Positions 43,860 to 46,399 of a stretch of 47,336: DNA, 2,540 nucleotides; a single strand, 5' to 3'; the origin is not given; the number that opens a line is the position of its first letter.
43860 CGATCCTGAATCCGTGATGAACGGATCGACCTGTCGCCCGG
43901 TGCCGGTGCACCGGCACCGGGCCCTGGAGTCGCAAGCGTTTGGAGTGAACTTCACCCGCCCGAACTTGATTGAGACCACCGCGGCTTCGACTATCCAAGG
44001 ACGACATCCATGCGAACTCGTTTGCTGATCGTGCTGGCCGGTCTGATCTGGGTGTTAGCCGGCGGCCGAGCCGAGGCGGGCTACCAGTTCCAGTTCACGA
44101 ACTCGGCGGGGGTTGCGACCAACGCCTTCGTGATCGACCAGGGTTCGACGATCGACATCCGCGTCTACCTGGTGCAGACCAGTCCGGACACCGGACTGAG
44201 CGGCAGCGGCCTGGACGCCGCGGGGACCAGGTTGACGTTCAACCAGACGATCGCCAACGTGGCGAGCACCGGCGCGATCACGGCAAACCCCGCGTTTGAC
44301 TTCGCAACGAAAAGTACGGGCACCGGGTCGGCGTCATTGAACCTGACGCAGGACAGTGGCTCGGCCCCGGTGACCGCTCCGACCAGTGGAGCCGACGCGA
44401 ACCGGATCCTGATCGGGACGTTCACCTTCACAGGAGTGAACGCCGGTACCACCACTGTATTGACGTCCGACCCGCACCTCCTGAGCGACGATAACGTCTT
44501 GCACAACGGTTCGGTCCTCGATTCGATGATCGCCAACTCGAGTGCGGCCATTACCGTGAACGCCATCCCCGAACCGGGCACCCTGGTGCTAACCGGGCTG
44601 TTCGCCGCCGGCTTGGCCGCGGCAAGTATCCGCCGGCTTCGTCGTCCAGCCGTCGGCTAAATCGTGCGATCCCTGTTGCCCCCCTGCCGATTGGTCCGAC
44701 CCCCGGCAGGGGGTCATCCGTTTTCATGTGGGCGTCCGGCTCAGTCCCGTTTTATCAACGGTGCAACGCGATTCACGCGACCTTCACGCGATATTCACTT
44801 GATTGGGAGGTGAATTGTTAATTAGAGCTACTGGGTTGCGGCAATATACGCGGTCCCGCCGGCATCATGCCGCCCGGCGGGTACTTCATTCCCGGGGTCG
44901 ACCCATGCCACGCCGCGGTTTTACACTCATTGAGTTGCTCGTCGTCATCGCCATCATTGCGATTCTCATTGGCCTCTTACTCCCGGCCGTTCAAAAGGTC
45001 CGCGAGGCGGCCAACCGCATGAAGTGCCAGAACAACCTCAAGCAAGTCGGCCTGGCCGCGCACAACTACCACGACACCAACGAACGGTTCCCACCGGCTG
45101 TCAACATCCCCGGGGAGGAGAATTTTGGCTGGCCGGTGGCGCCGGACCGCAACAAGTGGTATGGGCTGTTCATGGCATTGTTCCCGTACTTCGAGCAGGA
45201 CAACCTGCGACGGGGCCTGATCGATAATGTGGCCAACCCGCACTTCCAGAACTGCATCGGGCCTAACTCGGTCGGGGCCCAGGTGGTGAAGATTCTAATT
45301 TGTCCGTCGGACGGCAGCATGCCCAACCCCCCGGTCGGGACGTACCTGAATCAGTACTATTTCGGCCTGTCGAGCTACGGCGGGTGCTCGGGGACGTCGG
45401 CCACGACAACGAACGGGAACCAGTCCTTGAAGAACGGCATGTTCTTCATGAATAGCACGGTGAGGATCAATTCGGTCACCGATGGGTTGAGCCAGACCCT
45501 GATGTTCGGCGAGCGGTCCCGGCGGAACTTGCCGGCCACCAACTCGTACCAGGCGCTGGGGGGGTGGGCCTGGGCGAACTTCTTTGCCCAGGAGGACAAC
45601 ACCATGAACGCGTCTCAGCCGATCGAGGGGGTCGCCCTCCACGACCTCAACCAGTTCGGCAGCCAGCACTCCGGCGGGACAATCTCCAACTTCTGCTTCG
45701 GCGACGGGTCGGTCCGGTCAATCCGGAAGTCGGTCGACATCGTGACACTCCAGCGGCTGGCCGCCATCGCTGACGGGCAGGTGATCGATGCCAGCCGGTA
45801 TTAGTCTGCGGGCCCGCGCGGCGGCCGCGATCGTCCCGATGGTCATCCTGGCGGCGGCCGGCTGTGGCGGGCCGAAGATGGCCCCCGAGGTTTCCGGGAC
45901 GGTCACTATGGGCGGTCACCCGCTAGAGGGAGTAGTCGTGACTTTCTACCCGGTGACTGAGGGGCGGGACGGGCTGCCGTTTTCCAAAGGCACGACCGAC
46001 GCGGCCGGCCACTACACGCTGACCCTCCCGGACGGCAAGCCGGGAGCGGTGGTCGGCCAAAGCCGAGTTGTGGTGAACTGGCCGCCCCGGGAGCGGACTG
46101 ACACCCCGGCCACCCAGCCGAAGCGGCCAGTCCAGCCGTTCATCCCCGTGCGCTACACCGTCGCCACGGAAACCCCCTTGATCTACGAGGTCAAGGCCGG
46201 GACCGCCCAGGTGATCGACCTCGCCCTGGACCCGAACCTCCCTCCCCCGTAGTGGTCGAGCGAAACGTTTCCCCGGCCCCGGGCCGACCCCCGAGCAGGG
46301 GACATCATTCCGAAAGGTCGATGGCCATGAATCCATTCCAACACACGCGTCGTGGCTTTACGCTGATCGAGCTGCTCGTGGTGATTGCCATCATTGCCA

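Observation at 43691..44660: Possible non-cellulosomal cohesin-dockerin tether: giant dockerin-ended protein next to a PEP-CTERM-anchored cohesin-like protein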

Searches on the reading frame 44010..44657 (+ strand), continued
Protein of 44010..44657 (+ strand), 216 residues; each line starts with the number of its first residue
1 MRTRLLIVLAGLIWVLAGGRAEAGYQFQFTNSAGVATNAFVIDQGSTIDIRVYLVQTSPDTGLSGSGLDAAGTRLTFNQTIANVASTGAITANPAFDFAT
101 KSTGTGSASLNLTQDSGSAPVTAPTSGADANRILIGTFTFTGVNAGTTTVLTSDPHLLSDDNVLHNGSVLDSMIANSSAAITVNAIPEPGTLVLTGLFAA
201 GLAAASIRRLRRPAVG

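Call 56: list_cluster_members(proteins=[P0033, P0036, P0040, P0046, P0059, P0073, P0086, P0099, P0130, P0166])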
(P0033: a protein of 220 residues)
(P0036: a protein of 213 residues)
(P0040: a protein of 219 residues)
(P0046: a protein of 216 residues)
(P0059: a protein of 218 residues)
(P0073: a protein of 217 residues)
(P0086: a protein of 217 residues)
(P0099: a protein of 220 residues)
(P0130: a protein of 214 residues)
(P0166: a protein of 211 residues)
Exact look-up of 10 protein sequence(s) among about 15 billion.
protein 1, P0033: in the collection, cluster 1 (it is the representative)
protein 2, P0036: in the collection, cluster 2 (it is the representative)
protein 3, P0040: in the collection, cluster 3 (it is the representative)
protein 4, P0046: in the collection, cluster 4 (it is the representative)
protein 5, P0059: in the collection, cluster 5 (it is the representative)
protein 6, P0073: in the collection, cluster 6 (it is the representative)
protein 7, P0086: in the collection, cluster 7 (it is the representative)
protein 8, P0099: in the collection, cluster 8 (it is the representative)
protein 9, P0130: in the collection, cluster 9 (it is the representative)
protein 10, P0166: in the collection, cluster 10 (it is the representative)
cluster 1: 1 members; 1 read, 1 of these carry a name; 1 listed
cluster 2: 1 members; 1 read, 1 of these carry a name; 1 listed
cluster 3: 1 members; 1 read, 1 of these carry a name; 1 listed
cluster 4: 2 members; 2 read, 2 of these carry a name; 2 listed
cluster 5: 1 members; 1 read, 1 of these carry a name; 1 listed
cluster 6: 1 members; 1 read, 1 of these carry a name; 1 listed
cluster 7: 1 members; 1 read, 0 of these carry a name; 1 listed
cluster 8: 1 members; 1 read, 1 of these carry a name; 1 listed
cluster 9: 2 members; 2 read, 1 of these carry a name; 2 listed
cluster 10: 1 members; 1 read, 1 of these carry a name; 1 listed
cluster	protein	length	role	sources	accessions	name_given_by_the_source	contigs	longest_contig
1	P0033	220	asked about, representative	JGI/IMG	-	hypothetical protein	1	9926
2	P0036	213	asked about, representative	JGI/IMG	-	hypothetical protein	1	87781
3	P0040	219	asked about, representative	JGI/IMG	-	hypothetical protein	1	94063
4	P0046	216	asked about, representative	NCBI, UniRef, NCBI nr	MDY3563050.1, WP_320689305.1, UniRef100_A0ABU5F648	PEP-CTERM sorting domain-containing protein [Gemmata sp. JC673] | PEP-CTERM sorting domain-containing protein n=1 Tax=Gemmata algarum TaxID=2975278 ... | PEP-CTERM sorting domain-containing protein [Gemmata algarum]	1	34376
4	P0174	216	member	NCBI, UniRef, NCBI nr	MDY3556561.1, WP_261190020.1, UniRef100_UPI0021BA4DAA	PEP-CTERM sorting domain-containing protein [Gemmata sp. JC717] | PEP-CTERM sorting domain-containing protein n=1 Tax=Gemmata algarum TaxID=2975278 ... | PEP-CTERM sorting domain-containing protein [Gemmata algarum]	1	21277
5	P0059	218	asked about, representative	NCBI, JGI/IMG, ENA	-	hypothetical protein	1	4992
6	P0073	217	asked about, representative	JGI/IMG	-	hypothetical protein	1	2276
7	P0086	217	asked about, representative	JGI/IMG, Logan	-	-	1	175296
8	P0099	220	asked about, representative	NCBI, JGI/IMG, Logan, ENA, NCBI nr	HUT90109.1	MAG TPA: hypothetical protein VMY37_11470 [Thermoguttaceae bacterium] | hypothetical protein [Thermoguttaceae bacterium]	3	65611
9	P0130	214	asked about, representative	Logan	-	-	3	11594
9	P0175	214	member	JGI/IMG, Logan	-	hypothetical protein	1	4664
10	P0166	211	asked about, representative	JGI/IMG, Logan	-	hypothetical protein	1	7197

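Call 57: find_encoding_contigs(protein=P0046, flank=10000, max_places=1)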
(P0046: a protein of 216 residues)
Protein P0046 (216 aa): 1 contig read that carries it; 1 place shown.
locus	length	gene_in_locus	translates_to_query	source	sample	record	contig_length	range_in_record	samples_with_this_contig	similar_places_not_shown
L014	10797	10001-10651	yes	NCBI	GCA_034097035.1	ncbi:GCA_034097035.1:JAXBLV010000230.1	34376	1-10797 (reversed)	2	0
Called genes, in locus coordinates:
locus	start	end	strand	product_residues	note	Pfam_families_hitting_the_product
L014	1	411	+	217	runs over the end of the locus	PF05685:Uma2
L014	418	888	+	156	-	PF16702:DUF5063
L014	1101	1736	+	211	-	PF00756:Esterase, PF00561:Abhydrolase_1 (weak)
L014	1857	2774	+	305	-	-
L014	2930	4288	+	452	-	-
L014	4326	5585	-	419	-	PF25917:BSH_RND, PF25919:BSH_CusB (weak), PF25973:BSH_CzcB, PF25954:Beta-barrel_RND_2, PF25967:RND-MFP_C, PF25975:CzcB_C (weak), PF25989:YknX_C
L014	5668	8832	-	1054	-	PF00873:ACR_tran, PF03176:MMPL (faint)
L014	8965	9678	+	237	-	PF00392:GntR, PF07729:FCD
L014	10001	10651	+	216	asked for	-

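Call 58: find_encoding_contigs(protein=P0099, flank=10000, max_places=1)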
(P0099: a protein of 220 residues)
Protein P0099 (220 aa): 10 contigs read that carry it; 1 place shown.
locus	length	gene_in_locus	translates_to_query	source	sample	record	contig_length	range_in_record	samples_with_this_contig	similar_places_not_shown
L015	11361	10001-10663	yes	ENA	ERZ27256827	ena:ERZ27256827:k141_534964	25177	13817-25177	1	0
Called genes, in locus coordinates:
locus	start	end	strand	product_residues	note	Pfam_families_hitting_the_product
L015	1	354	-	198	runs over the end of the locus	PF07638:Sigma70_ECF (weak), PF04542:Sigma70_r2, PF08281:Sigma70_r4_2, PF04545:Sigma70_r4, PF22233:PhyR_sigma-like (faint)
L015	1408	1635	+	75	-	PF02697:VAPB_antitox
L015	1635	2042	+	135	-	PF01850:PIN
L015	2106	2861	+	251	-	PF11967:RecO_N, PF02565:RecO_C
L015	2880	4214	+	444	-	PF13174:TPR_6 (faint), PF13525:YfiO (faint), PF07719:TPR_2 (faint), PF13432:TPR_16 (faint), PF14559:TPR_19 (faint)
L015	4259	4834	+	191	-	PF04390:LptE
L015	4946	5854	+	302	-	PF00809:Pterin_bind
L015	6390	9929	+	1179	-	PF04151:PPC (weak), PF24251:DUF7453 (weak), PF01510:Amidase_2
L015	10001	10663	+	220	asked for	-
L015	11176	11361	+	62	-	?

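Call 59: find_encoding_contigs(protein=P0086, flank=10000, max_places=1)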
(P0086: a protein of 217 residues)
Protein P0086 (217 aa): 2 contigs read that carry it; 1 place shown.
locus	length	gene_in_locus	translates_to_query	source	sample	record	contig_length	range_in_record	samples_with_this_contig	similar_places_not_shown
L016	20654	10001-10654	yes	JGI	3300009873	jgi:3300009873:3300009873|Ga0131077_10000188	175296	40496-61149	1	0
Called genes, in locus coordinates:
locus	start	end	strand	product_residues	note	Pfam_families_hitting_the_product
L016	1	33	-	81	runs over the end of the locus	-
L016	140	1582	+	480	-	PF13439:Glyco_transf_4, PF13579:Glyco_trans_4_4, PF20706:GT4-conflict (weak), PF00534:Glycos_transf_1, PF13692:Glyco_trans_1_4, PF13524:Glyco_trans_1_2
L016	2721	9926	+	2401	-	PF03160:Calx-beta (weak)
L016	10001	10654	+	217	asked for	-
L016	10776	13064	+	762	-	PF03372:Exo_endo_phos, PF00404:Dockerin_1 (faint)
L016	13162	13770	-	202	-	PF00534:Glycos_transf_1, PF13692:Glyco_trans_1_4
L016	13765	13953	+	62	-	-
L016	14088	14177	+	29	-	-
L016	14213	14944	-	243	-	PF13499:EF-hand_7 (faint), PF00036:EF-hand_1 (faint), PF13405:EF-hand_6 (faint), PF00404:Dockerin_1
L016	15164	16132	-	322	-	-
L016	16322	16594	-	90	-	-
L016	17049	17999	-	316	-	PF02535:Zip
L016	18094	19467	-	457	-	PF01408:GFO_IDH_MocA, PF22725:GFO_IDH_MocA_C3 (weak), PF02894:GFO_IDH_MocA_C (weak)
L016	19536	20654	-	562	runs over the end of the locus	PF20154:LNT_N, PF00795:CN_hydrolase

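Call 91: find_related_loci(query=P0046, collection=genome_contigs, flank=10000)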
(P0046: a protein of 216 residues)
Query P0046 (216 aa) in genome_contigs; peptide patterns used: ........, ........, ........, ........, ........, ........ (x = any residue, [..] = any of these).
391 stretches matched a pattern; 11 encode a relative of the query (tblastn E <= 1e-3); 11 distinct loci.
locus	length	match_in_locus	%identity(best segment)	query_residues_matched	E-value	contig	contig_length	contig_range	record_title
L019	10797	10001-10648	100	1-216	5e-138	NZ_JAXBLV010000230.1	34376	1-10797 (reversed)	Gemmata algarum strain JC673 JC673_contig_230, whole genome shotgun sequence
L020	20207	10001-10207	36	143-211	4e-7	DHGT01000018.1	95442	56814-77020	MAG TPA_asm: Desulfatitalea sp. UBA4791 UBA4791_contig_14131, whole genome shotgun sequence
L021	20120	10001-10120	50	170-211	1e-6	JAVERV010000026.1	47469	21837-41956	MAG: Desulfobacterium sp. isolate BF1_31 scaffold_1235_c1_biofilm_2017, whole genome shotgun sequence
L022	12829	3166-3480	32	114-212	2e-6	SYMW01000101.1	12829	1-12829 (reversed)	MAG: Verrucomicrobiales bacterium isolate F1-80-MAGs106 F1-80__c221509, whole genome shotgun sequence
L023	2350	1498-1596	54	177-211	5e-6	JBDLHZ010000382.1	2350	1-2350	MAG: Verrucomicrobiota bacterium isolate MAG007 MAG007_382, whole genome shotgun sequence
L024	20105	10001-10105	58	174-211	1e-5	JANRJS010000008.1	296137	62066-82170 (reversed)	MAG: Bryobacteraceae bacterium isolate bins.361 k141_2408001, whole genome shotgun sequence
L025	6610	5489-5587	58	178-210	2e-5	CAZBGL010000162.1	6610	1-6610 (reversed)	MAG TPA_asm: uncultured Thermodesulfobacteriota bacterium isolate binchicken_co219_402 genome assembly, contig: k141_867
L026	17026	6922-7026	54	177-211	4e-5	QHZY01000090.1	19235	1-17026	MAG: Acidobacteria bacterium isolate gp1 AA143 14_0929_09_20cm_scaffold_2225_curated, whole genome shotgun sequence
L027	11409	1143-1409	41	127-211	4e-5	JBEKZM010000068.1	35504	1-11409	MAG: Verrucomicrobiota bacterium isolate SPRUCE 6 SPRUCE_6_68, whole genome shotgun sequence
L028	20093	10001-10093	59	184-216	5e-5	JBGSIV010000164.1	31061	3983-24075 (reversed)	MAG: Candidatus Zixiibacteriota bacterium isolate JTS-AC140 k141_236957, whole genome shotgun sequence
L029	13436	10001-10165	44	162-214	6e-5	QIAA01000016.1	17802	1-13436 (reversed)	MAG: Acidobacteria bacterium isolate gp1 AA141 14_1009_16_30cm_scaffold_9154_curated, whole genome shotgun sequence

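Call 92: find_encoding_contigs(protein=P0174, flank=10000, max_places=1)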
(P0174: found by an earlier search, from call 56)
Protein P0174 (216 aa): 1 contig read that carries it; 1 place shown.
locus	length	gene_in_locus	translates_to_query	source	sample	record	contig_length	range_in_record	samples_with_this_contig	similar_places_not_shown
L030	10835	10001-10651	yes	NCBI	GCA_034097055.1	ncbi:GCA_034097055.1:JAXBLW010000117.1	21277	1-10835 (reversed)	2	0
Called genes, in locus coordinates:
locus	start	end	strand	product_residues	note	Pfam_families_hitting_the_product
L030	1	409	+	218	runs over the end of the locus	PF05685:Uma2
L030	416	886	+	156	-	PF16702:DUF5063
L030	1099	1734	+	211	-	PF00756:Esterase, PF00561:Abhydrolase_1 (weak)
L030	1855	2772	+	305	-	-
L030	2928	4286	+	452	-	-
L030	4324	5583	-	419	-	PF25917:BSH_RND, PF25919:BSH_CusB (weak), PF25973:BSH_CzcB, PF25954:Beta-barrel_RND_2, PF25967:RND-MFP_C, PF25975:CzcB_C (weak), PF25989:YknX_C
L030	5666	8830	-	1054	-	PF00873:ACR_tran, PF03176:MMPL (faint)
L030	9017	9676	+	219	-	PF00392:GntR, PF07729:FCD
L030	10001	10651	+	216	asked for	-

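Call 94: search_protein_families(library=ncbifam, proteins=[L001:17622-19250:+, L001:16099-17565:+, L001:11095-11586:+, L001:12963-14888:+], max_evalue=0.00001)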
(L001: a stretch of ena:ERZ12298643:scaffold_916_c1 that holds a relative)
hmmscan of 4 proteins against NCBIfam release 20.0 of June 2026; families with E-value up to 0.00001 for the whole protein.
L001:17622-19250:+ (543 aa): 13 families
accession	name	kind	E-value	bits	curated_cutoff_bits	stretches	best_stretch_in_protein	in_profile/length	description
NF033780.1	exosort_XrtU_C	equivalog_domain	1.4e-42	145.4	40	1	361-536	2-167/173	exosortase U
TIGR02602.1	8TM_EpsH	subfamily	7.2e-34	117.4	105.55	1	47-284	4-240/241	exosortase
NF035943.2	exosort_XrtV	exception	1.3e-29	103.4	313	1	29-285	10-267/270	exosortase V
TIGR04152.1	exosort_VPLPA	exception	1.7e-29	103.2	400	1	48-368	5-322/486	VPLPA-CTERM-specific exosortase XrtD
TIGR03109.2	exosort_XrtA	exception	3.8e-28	98.6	208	1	27-282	6-257/261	exosortase A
NF038142.1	exosort_XrtW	exception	2.1e-24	85.8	425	1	28-394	8-365/494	exosortase W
NF033770.1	exosort_XrtT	exception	1e-16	60.6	250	1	29-431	6-395/472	exosortase T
TIGR04178.1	exo_archaeo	signature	7.3e-14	51.8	23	1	191-282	2-93/97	exosortase/archaeosortase family protein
TIGR03113.1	exosort_XrtB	exception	3.7e-12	46.5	275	1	47-286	23-266/268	exosortase B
TIGR04476.1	exosort_XrtN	exception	7.2e-12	45.1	200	1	130-276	91-238/406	exosortase N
NF033464.1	cyanoexo_CrtC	exception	1.8e-09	37.6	225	1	101-275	85-265/278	cyanoexosortase C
TIGR04489.1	exosort_XrtO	exception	8.3e-09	34.7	250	1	126-277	99-251/451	exosortase O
NF012182.0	exosortase_XrtQ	exception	3.2e-07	30.1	270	1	61-273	39-247/256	exosortase Q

L001:16099-17565:+ (489 aa): 4 families
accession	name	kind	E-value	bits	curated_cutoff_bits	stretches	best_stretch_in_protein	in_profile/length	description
TIGR02917.1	PEP_TPR_lipo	equivalog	8e-16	57.1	312.2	1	349-473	770-891/899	XrtA/PEP-CTERM system TPR-repeat protein PrsT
NF040959.1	MamA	equivalog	1.6e-09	37.5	200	0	397-472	83-158/204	magnetosome protein MamA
NF033762.1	social_mot_Tgl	equivalog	2.3e-06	27.2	225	0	349-448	31-129/252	social motility TPR repeat lipoprotein Tgl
TIGR02521.1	type_IV_pilW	equivalog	4.8e-06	26.3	154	0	351-400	67-116/234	type IV pilus biogenesis/stability protein PilW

L001:11095-11586:+ (164 aa): 0 families

L001:12963-14888:+ (642 aa): 18 families
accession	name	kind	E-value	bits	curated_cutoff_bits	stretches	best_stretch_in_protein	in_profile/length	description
TIGR02917.1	PEP_TPR_lipo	equivalog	1.3e-42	145.8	312.2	1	15-319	340-645/899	XrtA/PEP-CTERM system TPR-repeat protein PrsT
TIGR02521.1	type_IV_pilW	equivalog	1.2e-36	126.4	154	3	11-162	38-191/234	type IV pilus biogenesis/stability protein PilW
NF040959.1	MamA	equivalog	6.7e-32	110.6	200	2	10-170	43-203/204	magnetosome protein MamA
NF033762.1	social_mot_Tgl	equivalog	1.9e-27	96.2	225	2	85-226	44-189/252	social motility TPR repeat lipoprotein Tgl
NF033758.1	gliding_GltE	equivalog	1.5e-22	80.2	225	2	11-206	127-322/411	adventurous gliding motility TPR repeat lipoprotein GltE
NF033920.0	C39_PA2778_fam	equivalog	5.8e-20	71.8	150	0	115-205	165-255/255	PA2778 family cysteine peptidase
TIGR02552.1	LcrH_SycD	equivalog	2.4e-17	62.9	104.8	0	228-327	5-104/136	SycD/LcrH family type III secretion system chaperone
NF008391.2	PRK11189.1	equivalog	7.5e-17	61.8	250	1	68-249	61-241/297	lipoprotein NlpI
NF052415.1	T3SS_chap_SctY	equivalog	1.4e-14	54.5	70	0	36-133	4-104/106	type III secretion apparatus assembly chaperone SctY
NF008520.0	PRK11447.1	equivalog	2.4e-13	48.9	858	0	77-138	274-335/1157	cellulose synthase complex outer membrane protein BcsC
TIGR00540.1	TPR_hemY_coli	hypoth_equivalog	8.5e-13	47.8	142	0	233-300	318-384/385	heme biosynthesis-associated TPR protein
TIGR04510.1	mod_pep_cyc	subfamily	1.2e-12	47.2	400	2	39-276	397-634/814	putative peptide modification system cyclase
TIGR00990.1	3a0801s09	subfamily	1.8e-12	46.7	757.25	1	39-203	332-496/615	mitochondrial import receptor subunit TOM70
NF007302.0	PRK09782.1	equivalog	1.8e-12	46.1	1223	1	187-314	592-719/990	phage receptor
TIGR03939.1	PGA_TPR_OMP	equivalog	4.2e-11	41.8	366.65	1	171-280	392-502/800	poly-beta-1,6 N-acetyl-D-glucosamine export porin PgaA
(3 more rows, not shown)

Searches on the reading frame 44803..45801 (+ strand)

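Call 20: search_protein_families(library=pfam, proteins=[window:44803-45801:+], max_evalue=0.001)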
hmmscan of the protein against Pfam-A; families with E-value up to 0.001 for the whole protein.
window:44803-45801:+ (333 aa): 2 families
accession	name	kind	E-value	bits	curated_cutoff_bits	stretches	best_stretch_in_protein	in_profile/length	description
PF07596.16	SBP_bac_10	-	9.4e-42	144.3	23.3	1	64-312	1-266/268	Protein of unknown function (DUF1559)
PF07963.17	N_methyl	-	2.6e-09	36.7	21.2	1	37-60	4-27/27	Prokaryotic N-terminal methylation motif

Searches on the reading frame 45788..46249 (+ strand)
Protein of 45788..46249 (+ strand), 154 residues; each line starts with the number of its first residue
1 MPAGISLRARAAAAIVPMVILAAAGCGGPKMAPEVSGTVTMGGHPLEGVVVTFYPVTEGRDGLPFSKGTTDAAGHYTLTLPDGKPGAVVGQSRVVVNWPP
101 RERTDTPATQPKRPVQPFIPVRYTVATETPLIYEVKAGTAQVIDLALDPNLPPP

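Call 20: search_protein_families(library=pfam, proteins=[window:45788-46249:+], max_evalue=0.001)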
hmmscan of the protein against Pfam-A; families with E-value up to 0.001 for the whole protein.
window:45788-46249:+ (154 aa): 2 families
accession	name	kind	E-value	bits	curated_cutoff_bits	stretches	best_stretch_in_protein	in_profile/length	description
PF02369.22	Big_1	-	0.0002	21.9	34.9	1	38-89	24-75/93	Bacterial Ig-like domain (group 1)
PF13620.12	CarboxypepD_reg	-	0.00035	21.3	32.3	1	35-83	2-48/82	Carboxypeptidase regulatory-like domain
